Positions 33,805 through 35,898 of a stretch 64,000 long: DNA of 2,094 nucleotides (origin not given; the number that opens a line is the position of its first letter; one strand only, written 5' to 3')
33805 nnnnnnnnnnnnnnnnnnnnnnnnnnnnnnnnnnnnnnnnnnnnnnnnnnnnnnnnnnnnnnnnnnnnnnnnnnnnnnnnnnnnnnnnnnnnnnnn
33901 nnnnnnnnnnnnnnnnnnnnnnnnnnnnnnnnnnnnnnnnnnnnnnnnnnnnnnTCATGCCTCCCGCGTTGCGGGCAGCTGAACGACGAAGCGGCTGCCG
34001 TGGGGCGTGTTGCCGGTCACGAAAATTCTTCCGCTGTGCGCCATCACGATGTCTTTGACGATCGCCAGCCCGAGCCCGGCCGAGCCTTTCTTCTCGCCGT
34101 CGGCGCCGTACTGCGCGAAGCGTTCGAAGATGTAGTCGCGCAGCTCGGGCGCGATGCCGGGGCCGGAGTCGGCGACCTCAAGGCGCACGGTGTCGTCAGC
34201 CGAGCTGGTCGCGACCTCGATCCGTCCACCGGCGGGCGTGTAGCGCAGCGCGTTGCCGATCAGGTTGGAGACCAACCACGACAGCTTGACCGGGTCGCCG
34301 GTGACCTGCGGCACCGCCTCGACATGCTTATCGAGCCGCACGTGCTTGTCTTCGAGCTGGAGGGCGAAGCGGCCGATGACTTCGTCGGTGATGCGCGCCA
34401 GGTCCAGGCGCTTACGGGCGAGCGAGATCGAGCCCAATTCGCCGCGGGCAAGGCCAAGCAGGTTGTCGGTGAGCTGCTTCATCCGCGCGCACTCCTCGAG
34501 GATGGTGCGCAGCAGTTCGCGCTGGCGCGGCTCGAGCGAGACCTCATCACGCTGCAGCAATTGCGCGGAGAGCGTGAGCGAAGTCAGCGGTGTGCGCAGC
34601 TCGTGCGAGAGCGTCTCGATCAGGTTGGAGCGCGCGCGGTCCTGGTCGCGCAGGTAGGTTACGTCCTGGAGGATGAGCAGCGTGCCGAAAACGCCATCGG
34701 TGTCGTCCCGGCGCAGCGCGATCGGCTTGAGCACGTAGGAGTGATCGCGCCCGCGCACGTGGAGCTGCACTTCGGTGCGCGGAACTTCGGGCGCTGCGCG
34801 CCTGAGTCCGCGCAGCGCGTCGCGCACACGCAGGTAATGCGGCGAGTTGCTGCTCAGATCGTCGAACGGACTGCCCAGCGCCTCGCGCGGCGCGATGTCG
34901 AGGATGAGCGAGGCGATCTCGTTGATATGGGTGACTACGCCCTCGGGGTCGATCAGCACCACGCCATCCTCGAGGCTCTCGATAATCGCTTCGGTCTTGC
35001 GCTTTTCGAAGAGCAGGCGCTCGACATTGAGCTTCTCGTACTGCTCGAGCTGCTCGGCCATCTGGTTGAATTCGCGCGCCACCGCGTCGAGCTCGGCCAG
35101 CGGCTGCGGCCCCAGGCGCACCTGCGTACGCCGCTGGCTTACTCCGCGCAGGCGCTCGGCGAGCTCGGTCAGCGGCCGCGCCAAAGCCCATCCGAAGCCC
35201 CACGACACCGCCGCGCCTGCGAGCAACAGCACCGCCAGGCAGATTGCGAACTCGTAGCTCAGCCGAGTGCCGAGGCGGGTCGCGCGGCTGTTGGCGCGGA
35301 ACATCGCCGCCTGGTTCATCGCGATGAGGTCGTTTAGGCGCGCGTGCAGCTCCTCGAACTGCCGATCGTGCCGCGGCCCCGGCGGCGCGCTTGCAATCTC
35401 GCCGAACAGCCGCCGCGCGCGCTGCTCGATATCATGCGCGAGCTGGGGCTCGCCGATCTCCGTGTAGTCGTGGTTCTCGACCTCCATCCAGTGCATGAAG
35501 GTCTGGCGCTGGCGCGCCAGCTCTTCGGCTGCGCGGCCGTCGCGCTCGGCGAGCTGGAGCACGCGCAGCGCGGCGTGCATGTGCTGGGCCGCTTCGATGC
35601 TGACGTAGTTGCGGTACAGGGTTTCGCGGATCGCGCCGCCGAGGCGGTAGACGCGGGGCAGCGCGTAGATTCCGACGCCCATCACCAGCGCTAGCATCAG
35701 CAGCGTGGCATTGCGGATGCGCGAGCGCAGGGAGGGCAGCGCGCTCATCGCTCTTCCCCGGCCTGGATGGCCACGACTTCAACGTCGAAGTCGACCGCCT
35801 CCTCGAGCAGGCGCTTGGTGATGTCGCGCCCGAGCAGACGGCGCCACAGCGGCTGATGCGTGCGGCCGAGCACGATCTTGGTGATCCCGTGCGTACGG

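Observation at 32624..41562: kdpFABC operon wired to a split KdpD-N/USP sensor, a HAMP-PAS kinase and an NtrC-type sigma-54 activator instead of KdpD/KdpE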

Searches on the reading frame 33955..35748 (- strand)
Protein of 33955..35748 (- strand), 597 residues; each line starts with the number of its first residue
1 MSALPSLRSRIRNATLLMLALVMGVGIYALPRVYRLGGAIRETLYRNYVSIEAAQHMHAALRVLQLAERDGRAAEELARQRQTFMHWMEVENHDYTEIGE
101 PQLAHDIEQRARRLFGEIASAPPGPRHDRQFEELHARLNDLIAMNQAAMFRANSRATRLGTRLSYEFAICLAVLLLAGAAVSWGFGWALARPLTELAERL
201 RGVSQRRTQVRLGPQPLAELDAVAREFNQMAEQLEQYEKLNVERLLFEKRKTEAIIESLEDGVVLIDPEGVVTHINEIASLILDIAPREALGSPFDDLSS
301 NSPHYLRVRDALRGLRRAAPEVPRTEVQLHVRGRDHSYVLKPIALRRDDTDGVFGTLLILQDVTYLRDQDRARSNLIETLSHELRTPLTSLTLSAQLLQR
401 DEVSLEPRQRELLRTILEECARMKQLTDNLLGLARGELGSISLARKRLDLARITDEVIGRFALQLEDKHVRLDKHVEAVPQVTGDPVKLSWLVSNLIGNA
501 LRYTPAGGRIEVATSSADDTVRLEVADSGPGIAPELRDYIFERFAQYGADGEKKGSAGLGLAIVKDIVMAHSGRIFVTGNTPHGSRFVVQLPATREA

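Call 3: search_protein_families(library=pfam, proteins=[window:33955-35748:-], max_evalue=0.01)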
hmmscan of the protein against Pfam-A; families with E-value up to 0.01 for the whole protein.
window:33955-35748:- (597 aa): 8 families
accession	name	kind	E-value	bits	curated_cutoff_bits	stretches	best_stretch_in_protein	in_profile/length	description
PF02518.31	HATPase_c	-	1.8e-25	90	26.4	1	484-594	1-110/111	Histidine kinase-, DNA gyrase B-, and HSP90-like ATPase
PF00512.31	HisKA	-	1.4e-16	60.7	26.9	1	372-438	1-65/66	His Kinase A (phospho-acceptor) domain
PF08448.16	PAS_4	-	4e-08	33.9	23.1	1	257-366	2-108/110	PAS fold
PF00989.32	PAS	-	5.1e-06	26.9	22.6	1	252-340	3-91/113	PAS fold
PF13581.12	HATPase_c_2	-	1.7e-05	25.3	27.4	1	493-569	40-110/127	Histidine kinase-like ATPase domain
PF00672.30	HAMP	-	1.9e-05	25.3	25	1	186-236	3-53/53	HAMP domain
PF13426.13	PAS_9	-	3.8e-05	24.4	27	1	261-364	2-102/103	PAS domain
PF13188.13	PAS_8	-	0.0036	17.6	21.8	0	252-306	3-58/65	PAS domain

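Call 19: find_homologous_proteins(query=window:33958-35748:-, max_evalue=1e-10)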
Query window:33958-35748:- (597 aa): 3823 proteins with E <= 1e-10 among 8000 candidates; the best 120 are listed.
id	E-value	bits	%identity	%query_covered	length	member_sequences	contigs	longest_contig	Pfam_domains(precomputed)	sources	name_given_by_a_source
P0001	0.0e+0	1302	100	100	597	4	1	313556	PF00672.31,PF13581.13,PF08448.17,PF02518.32,PF00512.32,PF00989.32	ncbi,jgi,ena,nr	ncbi:MAG TPA: ATP-binding protein [Candidatus Binataceae bacterium]|nr:ATP-binding protein [Candidat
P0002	0.0e+0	1143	88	100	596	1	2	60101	PF13581.13,PF08448.17,PF02518.32,PF00512.32,PF00989.32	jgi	jgi:NtrC-family two-component system sensor histidine kinase KinB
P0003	0.0e+0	1112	85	100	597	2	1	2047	PF00672.31,PF08448.17,PF02518.32,PF00512.32,PF00989.32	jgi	-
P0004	0.0e+0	1103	85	100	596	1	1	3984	PF00672.31,PF08448.17,PF02518.32,PF00512.32,PF00989.32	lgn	-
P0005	0.0e+0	1092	83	100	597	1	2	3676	PF08448.17,PF02518.32,PF00512.32,PF00989.32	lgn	-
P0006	0.0e+0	1064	82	100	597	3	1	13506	PF13426.14,PF13188.14,PF13581.13,PF08448.17,PF02518.32,PF00512.32,PF00989.32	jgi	jgi:PAS domain S-box-containing protein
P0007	0.0e+0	1062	81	100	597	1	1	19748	PF08448.17,PF02518.32,PF00512.32,PF00989.32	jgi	jgi:two-component system, NtrC family, sensor histidine kinase KinB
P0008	0.0e+0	1049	81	99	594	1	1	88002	PF00672.31,PF08448.17,PF02518.32,PF00512.32,PF00989.32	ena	-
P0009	0.0e+0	1049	81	99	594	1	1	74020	PF00672.31,PF13581.13,PF08448.17,PF02518.32,PF00512.32,PF00989.32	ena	-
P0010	0.0e+0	1048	80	99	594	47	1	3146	PF00672.31,PF08448.17,PF02518.32,PF00512.32,PF00989.32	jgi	jgi:NtrC-family two-component system sensor histidine kinase KinB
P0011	0.0e+0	1047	80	99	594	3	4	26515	PF00672.31,PF08448.17,PF02518.32,PF00512.32,PF00989.32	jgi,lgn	jgi:two-component system, NtrC family, sensor histidine kinase KinB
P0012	0.0e+0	1047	81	99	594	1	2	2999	PF00672.31,PF13581.13,PF08448.17,PF02518.32,PF00512.32,PF00989.32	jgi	jgi:NtrC-family two-component system sensor histidine kinase KinB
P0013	0.0e+0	1047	81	99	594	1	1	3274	PF00672.31,PF13581.13,PF08448.17,PF02518.32,PF00512.32,PF00989.32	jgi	jgi:NtrC-family two-component system sensor histidine kinase KinB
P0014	0.0e+0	1046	81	99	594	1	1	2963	PF00672.31,PF08448.17,PF02518.32,PF00512.32,PF00989.32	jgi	jgi:NtrC-family two-component system sensor histidine kinase KinB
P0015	0.0e+0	1045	80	99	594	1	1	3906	PF00672.31,PF08448.17,PF02518.32,PF00512.32,PF00989.32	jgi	jgi:NtrC-family two-component system sensor histidine kinase KinB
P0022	0.0e+0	1044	80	99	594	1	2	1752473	PF00672.31,PF08448.17,PF02518.32,PF00512.32,PF00989.32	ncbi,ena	-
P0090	2.2e-271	920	72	99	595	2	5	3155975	PF13426.14,PF08448.17,PF02518.32,PF00512.32,PF00989.32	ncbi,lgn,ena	ncbi:MAG: ATP-binding protein [Candidatus Binataceae bacterium]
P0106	1.7e-267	907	68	99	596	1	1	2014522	PF00672.31,PF08448.17,PF02518.32,PF00512.32,PF00989.32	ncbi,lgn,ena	-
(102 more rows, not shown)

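Call 21: find_encoding_contigs(protein=P0001, flank=10000, max_places=2)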
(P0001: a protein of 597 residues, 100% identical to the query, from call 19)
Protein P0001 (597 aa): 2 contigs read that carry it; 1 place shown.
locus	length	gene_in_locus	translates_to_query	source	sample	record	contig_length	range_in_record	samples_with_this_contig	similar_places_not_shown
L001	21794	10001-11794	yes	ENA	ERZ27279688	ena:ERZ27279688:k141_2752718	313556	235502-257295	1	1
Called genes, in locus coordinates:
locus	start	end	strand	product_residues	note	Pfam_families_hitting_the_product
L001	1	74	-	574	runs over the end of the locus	PF02776:TPP_enzyme_N, PF00205:TPP_enzyme_M, PF02775:TPP_enzyme_C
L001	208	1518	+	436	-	-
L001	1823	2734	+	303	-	-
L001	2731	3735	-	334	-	PF00296:Bac_luciferase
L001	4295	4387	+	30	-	PF09604:Potass_KdpF (weak)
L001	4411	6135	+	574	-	PF03814:KdpA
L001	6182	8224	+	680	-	PF00122:E1-E2_ATPase, PF00702:Hydrolase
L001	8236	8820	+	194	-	PF02669:KdpC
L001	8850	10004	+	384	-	PF02702:KdpD, PF00582:Usp (faint)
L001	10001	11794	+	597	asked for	PF00672:HAMP (faint), PF00989:PAS (weak), PF08448:PAS_4, PF00512:HisKA, PF13581:HATPase_c_2 (faint), PF02518:HATPase_c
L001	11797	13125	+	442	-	PF00072:Response_reg, PF00158:Sigma54_activat, PF14532:Sigma54_activ_2, PF00004:AAA (weak), PF07724:AAA_2 (weak), PF07728:AAA_5, PF25601:AAA_lid_14, PF02954:HTH_8, +1 more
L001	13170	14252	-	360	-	PF00296:Bac_luciferase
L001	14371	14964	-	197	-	PF01323:DSBA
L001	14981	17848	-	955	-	PF01565:FAD_binding_4, PF02913:FAD-oxidase_C, PF13183:Fer4_8 (weak), PF13534:Fer4_17 (weak), PF02754:CCG (faint)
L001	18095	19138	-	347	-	PF08240:ADH_N, PF00107:ADH_zinc_N, PF13602:ADH_zinc_N_2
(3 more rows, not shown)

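Call 39: search_solved_structures(query=window:33958-35748:-, max_evalue=0.01)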
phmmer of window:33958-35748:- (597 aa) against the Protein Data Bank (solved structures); distinct sequences matched with E-value up to 0.01: 77 (the best 60 are shown).
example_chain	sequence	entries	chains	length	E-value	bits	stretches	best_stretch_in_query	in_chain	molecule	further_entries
4i5s_A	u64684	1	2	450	2.4e-33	119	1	231-593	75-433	Putative histidine kinase CovS; VicK-like protein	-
7zp0_A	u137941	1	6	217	1.8e-32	116.1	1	379-593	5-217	Sensor protein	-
8u4x_A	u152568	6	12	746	7.2e-31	110.8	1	366-592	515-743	histidine kinase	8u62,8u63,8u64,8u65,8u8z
4jas_A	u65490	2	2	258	4.8e-27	98.2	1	364-595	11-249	Histidine kinase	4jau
5uht_A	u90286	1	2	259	2.3e-26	95.9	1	364-595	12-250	Sensor histidine kinase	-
2c2a_A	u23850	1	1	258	2.3e-26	95.9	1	364-595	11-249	SENSOR HISTIDINE KINASE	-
3dge_A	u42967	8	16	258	2.3e-26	95.9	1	364-595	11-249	Sensor protein | Histidine kinase | Sensor histidine kinase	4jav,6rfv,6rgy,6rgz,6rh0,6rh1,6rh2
6azr_A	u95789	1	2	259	1.1e-25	93.7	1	364-595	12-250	Sensor histidine kinase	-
6qrj_A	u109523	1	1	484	2.3e-25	92.6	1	377-593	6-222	Hybrid kinase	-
4q20_A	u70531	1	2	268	4.8e-25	91.6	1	366-596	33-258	Sensor protein DivL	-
6rh7_A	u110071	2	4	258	5.7e-25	91.3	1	364-595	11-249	Sensor histidine kinase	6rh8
6paj_A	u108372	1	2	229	5.7e-24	88.1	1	370-593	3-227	Sensor protein SrrB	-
7z8n_A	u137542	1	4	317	2.8e-23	85.8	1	369-592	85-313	Histidine kinase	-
4biu_A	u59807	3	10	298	2.9e-23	85.7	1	361-594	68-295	SENSOR PROTEIN CPXA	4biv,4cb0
4biw_A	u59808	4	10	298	3.2e-23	85.6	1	361-594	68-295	SENSOR PROTEIN CPXA | Sensor histidine kinase CpxA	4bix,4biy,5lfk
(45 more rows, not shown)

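Call 40: search_protein_families(library=ncbifam, proteins=[window:33958-35748:-], max_evalue=0.001)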
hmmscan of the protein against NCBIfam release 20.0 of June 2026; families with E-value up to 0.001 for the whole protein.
window:33958-35748:- (597 aa): 85 families (the best 25 are shown)
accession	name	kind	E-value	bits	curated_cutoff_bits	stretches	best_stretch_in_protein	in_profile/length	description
NF046044.1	PnpS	equivalog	1e-63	215.7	400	1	193-592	2-390/390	two-component system histidine kinase PnpS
NF033092.0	HK_WalK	equivalog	1.3e-57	195.7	725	1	179-592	191-593/594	cell wall metabolism sensor histidine kinase WalK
TIGR02966.1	phoR_proteo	equivalog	8.4e-56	189.4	334.2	1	249-590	5-332/333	phosphate regulon sensor histidine kinase PhoR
TIGR01386.1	cztS_silS_copS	subfamily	2.8e-51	174.9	292.55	2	378-592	246-457/457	heavy metal sensor histidine kinase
NF045911.1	TCSHisKinNblS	equivalog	7.3e-51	173.2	1000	1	169-592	188-619/621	two-component system sensor histidine kinase NblS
NF008468.0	PRK11360.1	equivalog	9.1e-48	163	646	1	173-595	200-610/616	two-component system sensor histidine kinase AtoS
NF012163.2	BaeS_SmeS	equivalog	2.1e-43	148.9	500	2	365-592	232-457/457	sensor histidine kinase efflux regulator BaeS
NF008312.0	PRK11100.1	equivalog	2.6e-43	148.6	356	1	376-593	259-474/477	two-component system sensor histidine kinase CreC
NF007837.0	PRK10549.1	equivalog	1.4e-41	142.7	603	2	366-596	233-461/466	envelope stress sensor histidine kinase BaeS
NF007345.0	PRK09835.1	subfamily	1.2e-40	139.5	423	1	373-593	262-480/482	Cu(+)/Ag(+) sensor histidine kinase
NF008235.0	PRK11006.1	equivalog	3.9e-39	134.7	390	1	254-593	102-423/431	phosphate regulon sensor histidine kinase PhoR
TIGR02956.1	TMAO_torS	equivalog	5.1e-39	134.1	676.5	1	370-595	461-684/967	TMAO reductase system sensor histidine kinase/response regulator TorS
NF041735.1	hist_kin_RppB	equivalog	3.5e-38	131.5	400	1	381-592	224-438/438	two-component system sensor histidine kinase RppB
NF006800.0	PRK09303.1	equivalog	4.7e-38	131.1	342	1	360-595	138-379/383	histidine kinase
NF033093.1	HK_VicK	exception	5.8e-38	130.7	680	1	219-596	67-438/448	cell wall metabolism sensor histidine kinase VicK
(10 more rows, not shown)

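Call 47: find_encoding_contigs(protein=P0022, flank=8000, max_places=1)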
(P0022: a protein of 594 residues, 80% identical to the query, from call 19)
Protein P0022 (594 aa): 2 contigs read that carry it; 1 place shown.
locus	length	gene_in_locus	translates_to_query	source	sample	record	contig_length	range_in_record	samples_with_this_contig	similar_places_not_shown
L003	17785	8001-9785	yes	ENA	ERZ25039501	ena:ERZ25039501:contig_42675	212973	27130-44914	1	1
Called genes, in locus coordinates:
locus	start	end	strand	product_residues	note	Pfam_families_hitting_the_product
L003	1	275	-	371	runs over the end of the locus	-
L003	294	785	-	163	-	-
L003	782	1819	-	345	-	PF01636:APH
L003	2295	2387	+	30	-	PF09604:Potass_KdpF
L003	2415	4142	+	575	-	PF03814:KdpA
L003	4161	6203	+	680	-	PF00122:E1-E2_ATPase, PF00702:Hydrolase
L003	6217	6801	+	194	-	PF02669:KdpC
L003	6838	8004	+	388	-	PF02702:KdpD, PF00582:Usp (faint)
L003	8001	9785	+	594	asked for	PF00672:HAMP (faint), PF00989:PAS (weak), PF08448:PAS_4, PF00512:HisKA, PF02518:HATPase_c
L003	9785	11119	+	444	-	PF00072:Response_reg, PF00158:Sigma54_activat, PF14532:Sigma54_activ_2, PF00004:AAA (weak), PF07724:AAA_2 (weak), PF07728:AAA_5, PF25601:AAA_lid_14, PF02954:HTH_8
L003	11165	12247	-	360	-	PF00296:Bac_luciferase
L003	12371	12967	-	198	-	PF01323:DSBA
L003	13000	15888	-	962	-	PF01565:FAD_binding_4, PF02913:FAD-oxidase_C, PF13183:Fer4_8, PF13534:Fer4_17 (weak), PF02754:CCG (faint)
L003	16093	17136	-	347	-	PF08240:ADH_N, PF00107:ADH_zinc_N, PF13602:ADH_zinc_N_2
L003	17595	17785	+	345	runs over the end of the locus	PF03328:HpcH_HpaI, PF22484:DUF6986, PF01274:MS_TIM-barrel (weak)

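Call 48: find_encoding_contigs(protein=P0090, flank=8000, max_places=1)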
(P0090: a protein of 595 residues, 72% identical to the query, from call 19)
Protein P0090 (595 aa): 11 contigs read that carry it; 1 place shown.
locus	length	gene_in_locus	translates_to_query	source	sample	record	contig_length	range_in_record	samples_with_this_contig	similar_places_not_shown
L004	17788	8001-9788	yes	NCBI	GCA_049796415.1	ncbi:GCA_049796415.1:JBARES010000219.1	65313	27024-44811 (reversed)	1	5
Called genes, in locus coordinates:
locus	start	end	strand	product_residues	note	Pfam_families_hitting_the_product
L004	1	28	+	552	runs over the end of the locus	PF00378:ECH_1, PF16113:ECH_2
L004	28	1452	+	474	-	-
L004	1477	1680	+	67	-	-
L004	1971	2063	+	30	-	PF09604:Potass_KdpF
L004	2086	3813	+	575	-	PF03814:KdpA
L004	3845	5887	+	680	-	PF00122:E1-E2_ATPase, PF00702:Hydrolase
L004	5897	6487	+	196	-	PF02669:KdpC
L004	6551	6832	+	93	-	-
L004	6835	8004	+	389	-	PF00582:Usp (faint), PF02702:KdpD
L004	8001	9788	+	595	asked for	PF00989:PAS, PF08448:PAS_4, PF13426:PAS_9 (faint), PF00512:HisKA, PF02518:HATPase_c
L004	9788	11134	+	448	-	PF00072:Response_reg, PF00158:Sigma54_activat, PF14532:Sigma54_activ_2, PF07724:AAA_2 (faint), PF07728:AAA_5, PF25601:AAA_lid_14, PF02954:HTH_8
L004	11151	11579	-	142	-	PF13211:DUF4019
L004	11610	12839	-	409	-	PF01875:Memo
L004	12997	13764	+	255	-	PF10370:Rv2993c-like_N (weak), PF01557:FAA_hydrolase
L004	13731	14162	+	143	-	PF00355:Rieske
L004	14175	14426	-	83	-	-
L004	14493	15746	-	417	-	PF05958:tRNA_U5-meth_tr, PF05175:MTS (weak), PF01170:UPF0020 (faint), PF03602:Cons_hypoth95, PF06325:PrmA (weak), PF09445:Methyltransf_15 (weak), PF13847:Methyltransf_31, PF13649:Methyltransf_25, +1 more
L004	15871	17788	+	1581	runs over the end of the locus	PF21075:GDH_ACT1, PF21073:GDH_HM1, PF21076:GDH_ACT2, PF21079:GDH_HM2, PF21077:GDH_ACT3 (weak), PF21078:GDH_HM3, PF05088:Bac_GDH_CD, PF21074:GDH_C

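Call 49: find_encoding_contigs(protein=P0106, flank=8000, max_places=1)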
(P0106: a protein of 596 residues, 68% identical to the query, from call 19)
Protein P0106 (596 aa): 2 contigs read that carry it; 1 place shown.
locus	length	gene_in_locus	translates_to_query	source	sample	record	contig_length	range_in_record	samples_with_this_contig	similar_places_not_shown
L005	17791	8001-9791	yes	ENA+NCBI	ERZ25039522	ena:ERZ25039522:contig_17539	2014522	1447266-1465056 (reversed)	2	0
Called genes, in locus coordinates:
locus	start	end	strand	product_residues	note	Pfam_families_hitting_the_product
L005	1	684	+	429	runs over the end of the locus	-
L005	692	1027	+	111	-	-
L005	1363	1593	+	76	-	-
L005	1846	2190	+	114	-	-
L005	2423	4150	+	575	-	PF03814:KdpA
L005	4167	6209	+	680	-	PF00122:E1-E2_ATPase, PF00702:Hydrolase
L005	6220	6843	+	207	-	PF02669:KdpC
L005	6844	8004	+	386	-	PF02702:KdpD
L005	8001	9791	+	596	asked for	PF00672:HAMP (faint), PF00989:PAS, PF08448:PAS_4, PF00512:HisKA, PF02518:HATPase_c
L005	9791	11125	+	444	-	PF00072:Response_reg, PF00158:Sigma54_activat, PF14532:Sigma54_activ_2, PF07724:AAA_2 (weak), PF07728:AAA_5, PF25601:AAA_lid_14, PF02954:HTH_8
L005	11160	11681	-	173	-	PF03167:UDG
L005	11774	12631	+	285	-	PF27522:YDMC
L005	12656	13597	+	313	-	PF00248:Aldo_ket_red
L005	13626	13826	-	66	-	-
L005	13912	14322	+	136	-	PF01850:PIN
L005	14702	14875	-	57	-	-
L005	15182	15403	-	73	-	-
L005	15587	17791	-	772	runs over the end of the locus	PF05170:AsmA, PF05359:DUF748, PF13116:YhdP (weak)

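Call 50: search_protein_representatives(protein=window:33958-35748:-)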
Query: 597 residues. Proteins with E-value up to 0.001 (for the whole library): 1311839; up to 1e-10: 799476; up to 1e-30: 14921. The best 150 are listed.
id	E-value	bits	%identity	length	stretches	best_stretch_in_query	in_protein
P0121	4.2e-211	719.0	58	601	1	5-597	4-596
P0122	3.6e-194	663.1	57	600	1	4-593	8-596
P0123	2.9e-181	620.5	51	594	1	6-597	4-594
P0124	1.2e-177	608.6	53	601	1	6-596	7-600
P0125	1.4e-172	591.9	50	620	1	5-593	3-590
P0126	9.1e-165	566.0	59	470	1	130-596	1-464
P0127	2.9e-143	495.1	57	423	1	18-438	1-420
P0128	3.0e-142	491.7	67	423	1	177-558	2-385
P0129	4.3e-126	438.4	42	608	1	4-593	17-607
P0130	4.9e-113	395.3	72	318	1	133-389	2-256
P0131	2.0e-109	383.4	54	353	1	6-349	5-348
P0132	3.7e-100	352.8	62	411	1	264-562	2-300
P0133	2.8e-99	349.9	61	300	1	129-404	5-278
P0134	2.4e-98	346.8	57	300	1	299-596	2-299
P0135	1.4e-95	337.7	33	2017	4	367-592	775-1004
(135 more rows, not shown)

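Call 52: find_related_loci(query=A1, collection=genome_contigs, flank=9000)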
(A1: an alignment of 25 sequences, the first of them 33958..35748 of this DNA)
Query A1 (597 aa) in genome_contigs; peptide patterns used: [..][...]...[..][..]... (x = any residue, [..] = any of these).
600 stretches matched a pattern (row limit reached: there are more); 586 encode a relative of the query (tblastn E <= 1e-3); the best 80 are kept; 80 distinct loci.
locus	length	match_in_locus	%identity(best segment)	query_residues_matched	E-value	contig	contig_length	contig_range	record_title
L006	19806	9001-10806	29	7-592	3e-75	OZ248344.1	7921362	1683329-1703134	MAG: Rivularia sp. (in: cyanobacteria) isolate 23fe80d2-2bef-4b14-a7c1-d0d5c20622be genome assembly, chromosome: 2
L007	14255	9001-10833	28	6-596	6e-68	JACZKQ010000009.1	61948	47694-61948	MAG: Phycisphaerae bacterium isolate MAG49 planctomycetaceae_1_contig_76211, whole genome shotgun sequence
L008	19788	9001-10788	29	18-595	2e-63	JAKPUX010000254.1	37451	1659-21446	MAG: bacterium isolate USPA_maxbin.129 k141_692224, whole genome shotgun sequence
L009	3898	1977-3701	32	4-565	3e-61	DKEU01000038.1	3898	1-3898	MAG TPA_asm: Desulfovibrionaceae bacterium UBA6814 UBA6814_contig_40374, whole genome shotgun sequence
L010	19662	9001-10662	25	7-587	5e-59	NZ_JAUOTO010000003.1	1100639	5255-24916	Flavitalea sp. BT771 NODE_3_length_1100639_cov_17.404845, whole genome shotgun sequence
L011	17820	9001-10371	32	130-592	2e-52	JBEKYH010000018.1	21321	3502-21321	MAG: Tepidisphaeraceae bacterium isolate SPRUCE 670 SPRUCE_670_18, whole genome shotgun sequence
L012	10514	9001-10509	25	30-515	5e-47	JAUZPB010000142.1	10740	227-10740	MAG: Bacteroidota bacterium isolate bin209(16d) DJANOAMP_142, whole genome shotgun sequence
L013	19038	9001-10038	32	244-593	2e-47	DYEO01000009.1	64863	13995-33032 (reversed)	MAG TPA_asm: Dethiobacter sp. isolate Tomsk_51_21 Tomsk_k141_10631, whole genome shotgun sequence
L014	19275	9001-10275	32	188-595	3e-46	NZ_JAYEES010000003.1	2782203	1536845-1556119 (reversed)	Nitrospirillum sp. BR 11164 contig_3, whole genome shotgun sequence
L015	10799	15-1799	28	7-592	1e-44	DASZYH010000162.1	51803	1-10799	MAG TPA_asm: Opitutaceae bacterium isolate SMAG_U6205 k141_669498, whole genome shotgun sequence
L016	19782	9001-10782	29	6-593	2e-48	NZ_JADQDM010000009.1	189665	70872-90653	Hymenobacter ruricola strain BT662 NODE_9_length_189665_cov_19.799096, whole genome shotgun sequence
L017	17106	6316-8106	29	6-591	5e-53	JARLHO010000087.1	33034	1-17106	MAG: Syntrophobacteraceae bacterium isolate MAG_BA129 MetaBAT2_Bin_129_Anoxic_k141_1267783, whole genome shotgun sequenc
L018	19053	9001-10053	31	222-592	7e-43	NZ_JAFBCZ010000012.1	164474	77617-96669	Herpetosiphon giganteus strain DSM 589 Ga0454001_12, whole genome shotgun sequence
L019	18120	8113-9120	31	255-593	7e-42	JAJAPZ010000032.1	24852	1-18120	MAG: Candidatus Obscuribacterium magneticum isolate DUR003 NODE_32_length_24852, whole genome shotgun sequence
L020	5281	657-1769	34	219-597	5e-41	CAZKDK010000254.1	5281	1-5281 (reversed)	MAG TPA_asm: uncultured Opitutaceae bacterium isolate binchicken_co50_396 genome assembly, contig: NODE_23206_length_528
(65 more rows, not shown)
